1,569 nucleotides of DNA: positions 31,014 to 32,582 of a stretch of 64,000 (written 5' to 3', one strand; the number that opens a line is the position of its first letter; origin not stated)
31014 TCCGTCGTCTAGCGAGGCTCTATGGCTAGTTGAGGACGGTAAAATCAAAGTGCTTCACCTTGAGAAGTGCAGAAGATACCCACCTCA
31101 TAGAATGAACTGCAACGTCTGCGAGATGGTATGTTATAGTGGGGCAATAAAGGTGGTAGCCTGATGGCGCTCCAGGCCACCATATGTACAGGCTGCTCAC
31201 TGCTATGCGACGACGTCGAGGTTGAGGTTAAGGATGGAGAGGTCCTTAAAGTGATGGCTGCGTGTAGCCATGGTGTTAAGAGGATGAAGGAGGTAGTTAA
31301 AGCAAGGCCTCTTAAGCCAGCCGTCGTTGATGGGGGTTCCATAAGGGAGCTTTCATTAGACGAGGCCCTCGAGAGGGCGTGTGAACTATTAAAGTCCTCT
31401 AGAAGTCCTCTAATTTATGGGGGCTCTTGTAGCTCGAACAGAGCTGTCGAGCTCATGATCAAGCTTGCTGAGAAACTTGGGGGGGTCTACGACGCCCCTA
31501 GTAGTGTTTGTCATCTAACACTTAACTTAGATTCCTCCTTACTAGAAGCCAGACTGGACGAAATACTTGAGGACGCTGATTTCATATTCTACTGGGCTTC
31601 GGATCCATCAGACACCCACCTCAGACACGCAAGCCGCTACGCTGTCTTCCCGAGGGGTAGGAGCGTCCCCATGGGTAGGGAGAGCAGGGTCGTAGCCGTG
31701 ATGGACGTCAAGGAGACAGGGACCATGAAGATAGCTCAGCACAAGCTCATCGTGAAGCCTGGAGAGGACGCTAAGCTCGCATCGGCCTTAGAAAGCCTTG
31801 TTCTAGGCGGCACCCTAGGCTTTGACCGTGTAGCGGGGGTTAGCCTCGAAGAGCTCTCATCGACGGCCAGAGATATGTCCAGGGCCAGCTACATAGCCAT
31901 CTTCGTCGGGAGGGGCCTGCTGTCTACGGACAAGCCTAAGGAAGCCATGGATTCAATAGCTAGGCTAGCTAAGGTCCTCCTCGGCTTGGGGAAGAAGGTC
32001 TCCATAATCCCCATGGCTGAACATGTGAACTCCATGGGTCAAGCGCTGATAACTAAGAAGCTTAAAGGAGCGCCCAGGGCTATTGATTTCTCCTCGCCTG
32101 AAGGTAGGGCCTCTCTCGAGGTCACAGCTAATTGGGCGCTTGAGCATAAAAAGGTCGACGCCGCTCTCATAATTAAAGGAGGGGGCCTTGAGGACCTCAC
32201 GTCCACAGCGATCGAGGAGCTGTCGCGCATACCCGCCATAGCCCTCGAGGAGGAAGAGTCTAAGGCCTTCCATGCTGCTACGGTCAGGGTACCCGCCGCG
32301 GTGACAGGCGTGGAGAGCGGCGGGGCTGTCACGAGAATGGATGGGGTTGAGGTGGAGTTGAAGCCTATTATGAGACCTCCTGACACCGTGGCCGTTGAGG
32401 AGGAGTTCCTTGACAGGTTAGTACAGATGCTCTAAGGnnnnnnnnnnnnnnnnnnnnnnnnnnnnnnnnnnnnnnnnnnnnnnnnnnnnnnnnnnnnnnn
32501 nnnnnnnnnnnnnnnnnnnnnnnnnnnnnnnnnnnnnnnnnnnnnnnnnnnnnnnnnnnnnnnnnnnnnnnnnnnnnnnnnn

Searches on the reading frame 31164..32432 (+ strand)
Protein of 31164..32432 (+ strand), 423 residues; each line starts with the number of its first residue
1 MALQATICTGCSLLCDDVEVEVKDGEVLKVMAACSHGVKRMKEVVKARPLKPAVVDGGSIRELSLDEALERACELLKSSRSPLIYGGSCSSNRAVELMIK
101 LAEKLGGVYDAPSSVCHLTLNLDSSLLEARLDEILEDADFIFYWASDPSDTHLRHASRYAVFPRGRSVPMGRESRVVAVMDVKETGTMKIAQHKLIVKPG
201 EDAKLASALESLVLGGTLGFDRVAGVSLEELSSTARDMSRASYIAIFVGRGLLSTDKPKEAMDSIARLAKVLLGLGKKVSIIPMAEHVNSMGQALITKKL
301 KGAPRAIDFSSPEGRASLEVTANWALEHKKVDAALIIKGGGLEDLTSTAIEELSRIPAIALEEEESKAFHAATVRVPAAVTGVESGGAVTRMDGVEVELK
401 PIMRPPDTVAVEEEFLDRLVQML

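Call 57: search_protein_families(library=pfam, proteins=[window:31164-32432:+], max_evalue=0.01)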
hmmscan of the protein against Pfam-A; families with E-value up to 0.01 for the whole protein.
window:31164-32432:+ (423 aa): 2 families
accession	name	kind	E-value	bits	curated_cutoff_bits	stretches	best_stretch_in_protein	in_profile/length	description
PF00205.28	TPP_enzyme_M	-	0.00088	19.4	30.4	1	69-106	1-39/137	Thiamine pyrophosphate enzyme, central domain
PF04879.21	Molybdop_Fe4S4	-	0.0054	17.1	22.7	1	4-40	4-39/55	Molybdopterin oxidoreductase Fe4S4 domain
